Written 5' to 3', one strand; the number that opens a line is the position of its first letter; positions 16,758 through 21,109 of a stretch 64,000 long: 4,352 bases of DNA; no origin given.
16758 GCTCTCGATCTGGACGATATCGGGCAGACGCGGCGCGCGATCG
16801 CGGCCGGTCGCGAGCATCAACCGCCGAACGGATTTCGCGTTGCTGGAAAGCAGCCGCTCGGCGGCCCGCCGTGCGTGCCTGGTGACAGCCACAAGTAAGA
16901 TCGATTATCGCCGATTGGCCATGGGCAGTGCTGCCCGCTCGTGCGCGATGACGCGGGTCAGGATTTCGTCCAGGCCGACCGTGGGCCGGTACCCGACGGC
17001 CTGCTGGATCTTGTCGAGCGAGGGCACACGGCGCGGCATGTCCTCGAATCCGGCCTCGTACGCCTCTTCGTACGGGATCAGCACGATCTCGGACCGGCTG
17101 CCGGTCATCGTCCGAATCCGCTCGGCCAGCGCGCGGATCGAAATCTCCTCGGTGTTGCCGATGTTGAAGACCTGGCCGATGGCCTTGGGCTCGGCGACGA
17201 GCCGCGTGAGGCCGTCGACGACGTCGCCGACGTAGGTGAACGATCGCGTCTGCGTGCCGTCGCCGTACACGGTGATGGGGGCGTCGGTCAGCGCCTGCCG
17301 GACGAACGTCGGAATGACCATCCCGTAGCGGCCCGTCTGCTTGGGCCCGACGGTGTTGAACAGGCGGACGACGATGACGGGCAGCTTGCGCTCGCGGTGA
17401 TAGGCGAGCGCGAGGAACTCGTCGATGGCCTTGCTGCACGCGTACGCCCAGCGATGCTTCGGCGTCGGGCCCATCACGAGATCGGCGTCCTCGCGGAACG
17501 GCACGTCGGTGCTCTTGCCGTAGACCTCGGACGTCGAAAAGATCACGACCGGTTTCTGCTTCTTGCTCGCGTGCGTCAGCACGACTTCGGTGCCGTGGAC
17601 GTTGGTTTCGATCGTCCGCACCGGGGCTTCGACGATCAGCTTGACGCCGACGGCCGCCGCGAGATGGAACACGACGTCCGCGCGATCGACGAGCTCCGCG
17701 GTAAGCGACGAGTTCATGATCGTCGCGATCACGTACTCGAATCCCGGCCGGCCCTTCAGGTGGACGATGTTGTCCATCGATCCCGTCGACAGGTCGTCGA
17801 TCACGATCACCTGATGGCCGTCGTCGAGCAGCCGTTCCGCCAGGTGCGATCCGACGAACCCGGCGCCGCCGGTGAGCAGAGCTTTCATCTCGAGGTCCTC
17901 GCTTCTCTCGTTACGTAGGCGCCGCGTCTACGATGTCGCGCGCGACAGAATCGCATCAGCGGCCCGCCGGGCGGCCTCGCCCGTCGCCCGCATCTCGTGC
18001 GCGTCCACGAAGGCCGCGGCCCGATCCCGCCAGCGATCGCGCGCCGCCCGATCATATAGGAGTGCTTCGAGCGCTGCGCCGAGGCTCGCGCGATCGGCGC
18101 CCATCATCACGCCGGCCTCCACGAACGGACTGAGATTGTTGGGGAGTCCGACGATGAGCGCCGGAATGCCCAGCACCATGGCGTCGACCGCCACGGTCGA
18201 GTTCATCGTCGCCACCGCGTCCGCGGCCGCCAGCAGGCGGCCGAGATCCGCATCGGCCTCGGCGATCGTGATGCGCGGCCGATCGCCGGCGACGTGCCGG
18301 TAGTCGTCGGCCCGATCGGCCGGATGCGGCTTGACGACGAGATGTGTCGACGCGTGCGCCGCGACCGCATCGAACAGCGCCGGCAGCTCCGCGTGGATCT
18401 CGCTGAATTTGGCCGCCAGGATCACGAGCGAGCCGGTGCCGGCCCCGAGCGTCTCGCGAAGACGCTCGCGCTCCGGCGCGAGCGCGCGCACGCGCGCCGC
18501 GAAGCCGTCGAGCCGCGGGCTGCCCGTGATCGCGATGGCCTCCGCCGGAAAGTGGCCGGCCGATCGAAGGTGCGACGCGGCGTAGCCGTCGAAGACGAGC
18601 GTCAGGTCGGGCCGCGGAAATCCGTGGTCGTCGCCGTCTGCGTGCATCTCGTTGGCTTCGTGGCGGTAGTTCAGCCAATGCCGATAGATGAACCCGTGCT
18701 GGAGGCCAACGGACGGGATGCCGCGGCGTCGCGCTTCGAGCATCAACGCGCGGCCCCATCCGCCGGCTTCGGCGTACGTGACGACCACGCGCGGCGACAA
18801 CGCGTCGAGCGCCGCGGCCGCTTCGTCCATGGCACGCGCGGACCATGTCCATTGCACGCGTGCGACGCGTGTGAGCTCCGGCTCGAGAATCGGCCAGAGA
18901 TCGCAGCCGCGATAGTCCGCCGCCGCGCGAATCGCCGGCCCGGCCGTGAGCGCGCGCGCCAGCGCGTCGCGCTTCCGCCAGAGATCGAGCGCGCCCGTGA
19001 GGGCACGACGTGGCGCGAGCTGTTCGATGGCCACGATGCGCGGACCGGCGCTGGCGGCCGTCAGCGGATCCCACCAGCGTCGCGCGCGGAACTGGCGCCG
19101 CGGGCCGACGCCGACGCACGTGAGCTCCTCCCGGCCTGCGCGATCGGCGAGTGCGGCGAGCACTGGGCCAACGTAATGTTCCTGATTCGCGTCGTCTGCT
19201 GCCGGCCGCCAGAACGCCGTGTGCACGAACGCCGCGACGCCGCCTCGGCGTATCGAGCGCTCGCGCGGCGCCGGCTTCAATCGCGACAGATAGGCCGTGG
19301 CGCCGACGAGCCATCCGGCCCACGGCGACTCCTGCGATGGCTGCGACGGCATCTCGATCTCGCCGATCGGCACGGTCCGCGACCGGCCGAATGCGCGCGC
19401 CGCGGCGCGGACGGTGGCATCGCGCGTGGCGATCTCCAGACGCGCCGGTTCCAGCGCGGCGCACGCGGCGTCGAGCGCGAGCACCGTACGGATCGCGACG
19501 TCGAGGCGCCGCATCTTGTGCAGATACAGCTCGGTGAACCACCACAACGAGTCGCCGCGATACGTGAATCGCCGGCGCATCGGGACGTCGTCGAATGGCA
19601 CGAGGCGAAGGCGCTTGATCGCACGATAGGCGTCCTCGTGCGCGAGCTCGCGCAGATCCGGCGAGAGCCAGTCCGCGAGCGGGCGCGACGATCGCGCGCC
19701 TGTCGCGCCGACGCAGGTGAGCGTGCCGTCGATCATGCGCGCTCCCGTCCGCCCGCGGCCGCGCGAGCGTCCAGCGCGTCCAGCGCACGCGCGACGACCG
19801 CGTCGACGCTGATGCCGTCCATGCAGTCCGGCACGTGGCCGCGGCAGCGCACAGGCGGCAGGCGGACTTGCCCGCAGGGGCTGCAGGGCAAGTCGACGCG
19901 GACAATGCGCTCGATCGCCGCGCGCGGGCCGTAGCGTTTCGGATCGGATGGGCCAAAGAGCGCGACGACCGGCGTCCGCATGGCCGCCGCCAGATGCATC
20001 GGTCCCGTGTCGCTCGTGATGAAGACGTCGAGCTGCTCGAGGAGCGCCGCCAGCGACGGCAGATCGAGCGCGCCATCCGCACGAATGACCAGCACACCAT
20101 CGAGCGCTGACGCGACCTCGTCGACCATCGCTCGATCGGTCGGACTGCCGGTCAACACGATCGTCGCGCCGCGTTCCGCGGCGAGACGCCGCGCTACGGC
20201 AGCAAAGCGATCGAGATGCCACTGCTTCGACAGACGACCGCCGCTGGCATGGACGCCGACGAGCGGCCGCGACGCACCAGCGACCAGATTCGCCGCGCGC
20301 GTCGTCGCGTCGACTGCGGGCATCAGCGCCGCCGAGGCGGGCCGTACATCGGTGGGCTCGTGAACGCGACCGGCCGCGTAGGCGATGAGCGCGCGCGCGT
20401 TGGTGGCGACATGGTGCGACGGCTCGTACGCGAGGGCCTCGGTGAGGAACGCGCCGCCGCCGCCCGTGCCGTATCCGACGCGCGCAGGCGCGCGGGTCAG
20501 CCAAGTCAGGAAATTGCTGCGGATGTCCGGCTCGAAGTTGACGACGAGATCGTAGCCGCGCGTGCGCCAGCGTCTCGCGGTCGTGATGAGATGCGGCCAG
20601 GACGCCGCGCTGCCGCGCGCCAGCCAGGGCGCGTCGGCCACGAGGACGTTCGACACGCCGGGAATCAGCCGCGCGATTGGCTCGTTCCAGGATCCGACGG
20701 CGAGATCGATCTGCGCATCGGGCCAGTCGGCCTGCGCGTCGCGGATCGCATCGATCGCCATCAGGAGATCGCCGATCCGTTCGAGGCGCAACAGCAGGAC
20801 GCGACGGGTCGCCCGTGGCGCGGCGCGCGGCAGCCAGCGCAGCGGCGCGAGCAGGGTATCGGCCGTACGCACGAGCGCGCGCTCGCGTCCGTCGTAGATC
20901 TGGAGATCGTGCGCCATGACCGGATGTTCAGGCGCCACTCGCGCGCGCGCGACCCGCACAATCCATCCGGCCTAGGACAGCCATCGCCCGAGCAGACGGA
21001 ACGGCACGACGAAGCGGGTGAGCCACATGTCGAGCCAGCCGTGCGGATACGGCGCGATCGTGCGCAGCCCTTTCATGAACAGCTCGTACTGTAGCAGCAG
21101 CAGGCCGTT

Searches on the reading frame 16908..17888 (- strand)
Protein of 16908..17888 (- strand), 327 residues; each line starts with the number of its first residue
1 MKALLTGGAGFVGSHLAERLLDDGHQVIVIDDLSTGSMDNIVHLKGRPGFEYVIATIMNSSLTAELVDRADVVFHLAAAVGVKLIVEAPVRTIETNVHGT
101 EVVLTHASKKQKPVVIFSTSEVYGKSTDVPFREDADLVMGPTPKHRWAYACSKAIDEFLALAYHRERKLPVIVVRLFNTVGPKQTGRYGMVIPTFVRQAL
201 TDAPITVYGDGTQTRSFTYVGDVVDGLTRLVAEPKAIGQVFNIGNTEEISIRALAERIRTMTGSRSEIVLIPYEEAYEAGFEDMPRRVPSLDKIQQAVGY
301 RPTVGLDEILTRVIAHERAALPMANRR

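Call 6: search_protein_families(library=pfam, proteins=[window:16908-17888:-], max_evalue=0.01)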
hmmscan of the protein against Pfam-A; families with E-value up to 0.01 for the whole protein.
window:16908-17888:- (327 aa): 10 families
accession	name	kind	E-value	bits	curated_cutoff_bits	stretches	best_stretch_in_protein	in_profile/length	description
PF01370.27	Epimerase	-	1.9e-56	191.6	20.9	1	3-244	1-240/240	NAD dependent epimerase/dehydratase family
PF16363.11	GDP_Man_Dehyd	-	7.7e-54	183.8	27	1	4-311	1-330/332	GDP-mannose 4,6 dehydratase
PF02719.21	Polysacc_synt_2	-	9.9e-18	64.8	20.2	2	4-119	2-128/293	Polysaccharide biosynthesis protein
PF07993.18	NAD_binding_4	-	7.7e-17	61.7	20.1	1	60-187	79-215/258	Male sterility protein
PF01073.25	3Beta_HSD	-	4.3e-15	55.9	22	1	5-225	2-223/280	3-beta hydroxysteroid dehydrogenase/isomerase family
PF04321.23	RmlD_sub_bind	-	2.1e-11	43.9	27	1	1-269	1-239/287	RmlD substrate binding domain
PF03435.24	Sacchrp_dh_NADP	-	0.00025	21.8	25.1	1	8-98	5-94/129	Saccharopine dehydrogenase NADP binding domain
PF13460.12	NAD_binding_10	-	0.00028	21.3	27.2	1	7-140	1-118/184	NAD(P)H-binding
PF02737.24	3HCDH_N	-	0.0043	17.4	22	0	8-95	6-92/180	3-hydroxyacyl-CoA dehydrogenase, NAD binding domain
PF03807.23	F420_oxidored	-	0.0062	17.5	21.6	0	8-74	6-64/94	NADP oxidoreductase coenzyme F420-dependent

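Call 48: search_protein_families(library=ncbifam, proteins=[window:16908-17888:-], max_evalue=0.00001)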
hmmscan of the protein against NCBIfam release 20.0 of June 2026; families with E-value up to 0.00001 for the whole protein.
window:16908-17888:- (327 aa): 30 families (the best 25 are shown)
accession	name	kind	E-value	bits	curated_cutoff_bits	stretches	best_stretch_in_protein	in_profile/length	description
TIGR04180.1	EDH_00030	hypoth_equivalog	1.1e-51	175.7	475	1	4-302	2-294/297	NAD-dependent 4,6-dehydratase LegB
NF008872.0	PRK11908.1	equivalog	1.8e-48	165.4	294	1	2-319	3-337/349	bifunctional UDP-4-keto-pentose/UDP-xylose synthase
TIGR01181.1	dTDP_gluc_dehyt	equivalog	1.3e-40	139.4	365.1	1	3-314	2-308/321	dTDP-glucose 4,6-dehydratase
TIGR01179.1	galE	equivalog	3.7e-36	124.6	262.3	1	3-314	2-322/332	UDP-glucose 4-epimerase GalE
NF005998.1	PRK08125.1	equivalog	1.2e-35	123.1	777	1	2-314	317-646/649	bifunctional UDP-4-amino-4-deoxy-L-arabinose formyltransferase/UDP-glucuronic acid oxidase ArnA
TIGR02197.1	heptose_epim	equivalog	1.2e-27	97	274.6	1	4-283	2-281/316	ADP-glyceromanno-heptose 6-epimerase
NF007490.0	PRK10084.1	subfamily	1.8e-24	86.4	649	1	1-249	1-264/361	dTDP-glucose 4,6-dehydratase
NF007582.0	PRK10217.1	equivalog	6.4e-23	81.4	698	1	2-249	3-257/355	dTDP-glucose 4,6-dehydratase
NF011728.1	PRK15181.1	equivalog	5.4e-22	78.3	760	1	3-259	18-279/348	Vi polysaccharide biosynthesis UDP-N-acetylglucosaminuronic acid C-4 epimerase TviC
NF007956.0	PRK10675.1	subfamily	1.1e-19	70.7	394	1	1-190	1-191/338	UDP-glucose 4-epimerase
TIGR03466.1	HpnA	hypoth_equivalog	4.1e-19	68.6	367.65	1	1-281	1-265/327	hopanoid-associated sugar epimerase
TIGR02622.1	CDP_4_6_dhtase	equivalog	3.1e-16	59.5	278.45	1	2-318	6-331/352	CDP-glucose 4,6-dehydratase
NF042422.1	oxyalk_red_OleD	equivalog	4.3e-16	59.2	580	1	1-280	1-268/329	2-alkyl-3-oxoalkanoate reductase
NF047922.1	GDPFucSynFcl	equivalog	4.6e-16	59.1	500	1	68-312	52-296/308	GDP-L-fucose synthase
NF041015.1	UDPsulfquin_syn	equivalog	9.2e-15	54.5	575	1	188-273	235-321/384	UDP-sulfoquinovose synthase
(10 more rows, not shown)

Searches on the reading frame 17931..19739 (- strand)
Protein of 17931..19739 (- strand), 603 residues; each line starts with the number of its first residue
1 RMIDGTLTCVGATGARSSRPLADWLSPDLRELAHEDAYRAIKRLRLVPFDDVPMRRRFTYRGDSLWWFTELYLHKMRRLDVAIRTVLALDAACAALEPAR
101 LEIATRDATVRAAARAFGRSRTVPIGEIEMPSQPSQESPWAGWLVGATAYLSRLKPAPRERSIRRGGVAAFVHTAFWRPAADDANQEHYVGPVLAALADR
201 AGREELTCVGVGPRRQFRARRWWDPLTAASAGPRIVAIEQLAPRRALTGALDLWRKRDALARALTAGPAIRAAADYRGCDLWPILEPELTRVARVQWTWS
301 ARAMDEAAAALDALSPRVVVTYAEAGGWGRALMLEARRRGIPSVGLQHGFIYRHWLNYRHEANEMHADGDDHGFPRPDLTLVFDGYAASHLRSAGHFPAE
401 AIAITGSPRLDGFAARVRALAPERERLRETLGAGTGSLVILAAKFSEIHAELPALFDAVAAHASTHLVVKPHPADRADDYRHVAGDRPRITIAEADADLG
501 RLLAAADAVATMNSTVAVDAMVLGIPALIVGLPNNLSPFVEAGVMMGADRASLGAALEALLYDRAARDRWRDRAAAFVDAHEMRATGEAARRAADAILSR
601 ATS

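Call 43: search_solved_structures(query=window:17931-19739:-, max_evalue=1)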
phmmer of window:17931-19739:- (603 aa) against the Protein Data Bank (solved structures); distinct sequences matched with E-value up to 1: 1.
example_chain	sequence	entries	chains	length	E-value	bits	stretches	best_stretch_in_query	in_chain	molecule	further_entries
1zic_A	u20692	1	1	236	0.38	12.3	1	359-424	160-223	Carboxymethylenebutenolidase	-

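Call 48: search_protein_families(library=ncbifam, proteins=[window:17931-19739:-], max_evalue=0.00001)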
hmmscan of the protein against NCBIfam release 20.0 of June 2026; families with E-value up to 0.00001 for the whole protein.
window:17931-19739:- (603 aa): 2 families
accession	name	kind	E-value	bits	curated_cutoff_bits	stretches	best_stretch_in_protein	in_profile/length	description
TIGR04396.2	surf_polysacc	subfamily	4.4e-12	45.9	125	1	446-561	204-322/427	surface carbohydrate biosynthesis protein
NF046086.1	BFO_1060_trans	domain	6.5e-07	28.8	200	1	454-563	210-324/365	BFO_1060 family glycosyltransferase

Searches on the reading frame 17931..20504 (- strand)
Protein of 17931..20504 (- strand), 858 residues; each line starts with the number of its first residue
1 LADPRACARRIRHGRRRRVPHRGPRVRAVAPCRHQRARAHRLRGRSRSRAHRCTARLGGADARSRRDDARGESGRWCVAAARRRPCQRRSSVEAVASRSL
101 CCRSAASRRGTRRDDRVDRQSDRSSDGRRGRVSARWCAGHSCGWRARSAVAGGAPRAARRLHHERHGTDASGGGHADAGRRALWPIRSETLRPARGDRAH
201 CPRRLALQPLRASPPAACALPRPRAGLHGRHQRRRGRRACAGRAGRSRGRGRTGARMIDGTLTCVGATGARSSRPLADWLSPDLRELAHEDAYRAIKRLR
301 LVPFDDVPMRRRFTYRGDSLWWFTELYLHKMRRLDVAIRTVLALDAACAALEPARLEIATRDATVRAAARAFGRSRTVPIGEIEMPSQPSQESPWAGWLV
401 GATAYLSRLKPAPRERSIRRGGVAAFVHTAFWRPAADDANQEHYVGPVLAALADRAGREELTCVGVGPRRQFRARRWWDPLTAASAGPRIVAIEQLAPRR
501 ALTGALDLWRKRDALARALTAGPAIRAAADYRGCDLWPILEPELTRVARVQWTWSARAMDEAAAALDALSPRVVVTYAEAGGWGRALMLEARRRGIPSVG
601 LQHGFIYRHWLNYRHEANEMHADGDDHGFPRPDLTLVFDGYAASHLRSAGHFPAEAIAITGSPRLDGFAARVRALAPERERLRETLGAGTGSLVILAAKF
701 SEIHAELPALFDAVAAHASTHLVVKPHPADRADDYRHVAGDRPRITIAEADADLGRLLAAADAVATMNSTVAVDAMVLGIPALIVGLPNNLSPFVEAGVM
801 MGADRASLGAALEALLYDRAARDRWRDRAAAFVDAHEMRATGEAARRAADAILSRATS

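Call 6: search_protein_families(library=pfam, proteins=[window:17931-20504:-], max_evalue=0.01)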
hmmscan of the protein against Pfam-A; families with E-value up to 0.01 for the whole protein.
window:17931-20504:- (858 aa): 3 families
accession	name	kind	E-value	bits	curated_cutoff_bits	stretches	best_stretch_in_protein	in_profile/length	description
PF05159.20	Capsule_synth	-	0.00015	21.7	20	1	698-788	164-264/310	Capsule polysaccharide biosynthesis protein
PF02350.25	Epimerase_2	-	0.00078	18.8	30.6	1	642-836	133-337/347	UDP-N-acetylglucosamine 2-epimerase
PF04464.20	Glyphos_transf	-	0.0047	16.4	22.1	1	590-783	92-290/367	CDP-Glycerol:Poly(glycerophosphate) glycerophosphotransferase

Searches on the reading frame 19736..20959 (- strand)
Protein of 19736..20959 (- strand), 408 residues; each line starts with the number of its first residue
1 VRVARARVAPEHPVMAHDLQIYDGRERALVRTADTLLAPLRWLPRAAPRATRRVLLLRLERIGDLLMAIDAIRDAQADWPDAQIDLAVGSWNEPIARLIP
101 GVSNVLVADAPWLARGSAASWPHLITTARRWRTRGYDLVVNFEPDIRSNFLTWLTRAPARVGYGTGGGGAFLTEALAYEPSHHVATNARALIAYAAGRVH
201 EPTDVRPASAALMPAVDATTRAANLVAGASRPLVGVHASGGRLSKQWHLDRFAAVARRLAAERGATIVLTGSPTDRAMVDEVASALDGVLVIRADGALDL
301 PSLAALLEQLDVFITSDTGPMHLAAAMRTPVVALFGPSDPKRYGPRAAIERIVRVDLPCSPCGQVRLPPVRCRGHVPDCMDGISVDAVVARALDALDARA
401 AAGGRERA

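Call 6: search_protein_families(library=pfam, proteins=[window:19736-20959:-], max_evalue=0.01)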
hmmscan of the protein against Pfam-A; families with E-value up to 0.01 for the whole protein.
window:19736-20959:- (408 aa): 1 family
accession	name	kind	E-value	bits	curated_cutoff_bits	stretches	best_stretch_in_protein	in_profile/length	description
PF01075.23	Glyco_transf_9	-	3.3e-35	122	22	1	128-362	5-236/247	Glycosyltransferase family 9 (heptosyltransferase)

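Call 48: search_protein_families(library=ncbifam, proteins=[window:19736-20959:-], max_evalue=0.00001)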
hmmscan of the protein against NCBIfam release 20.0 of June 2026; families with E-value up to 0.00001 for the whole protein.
window:19736-20959:- (408 aa): 6 families
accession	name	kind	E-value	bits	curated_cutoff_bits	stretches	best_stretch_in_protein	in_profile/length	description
TIGR02195.1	heptsyl_trn_II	equivalog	6.4e-32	111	134.6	1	54-391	2-333/339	lipopolysaccharide heptosyltransferase II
TIGR02201.1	heptsyl_trn_III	equivalog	1.4e-31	109.8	170.2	1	53-350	1-301/344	putative lipopolysaccharide heptosyltransferase III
TIGR02193.1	heptsyl_trn_I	equivalog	3.1e-31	108.8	185.3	1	53-352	1-298/320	lipopolysaccharide heptosyltransferase I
NF007742.0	PRK10422.1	equivalog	2.7e-22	79.1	467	1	50-345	4-298/352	lipopolysaccharide core heptosyltransferase RfaQ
NF008162.0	PRK10916.1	equivalog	2e-20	73.3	569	1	54-354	3-306/348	ADP-heptose--LPS heptosyltransferase RfaF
NF008204.0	PRK10964.1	equivalog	1.8e-12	47.1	437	1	53-344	2-288/322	lipopolysaccharide heptosyltransferase RfaC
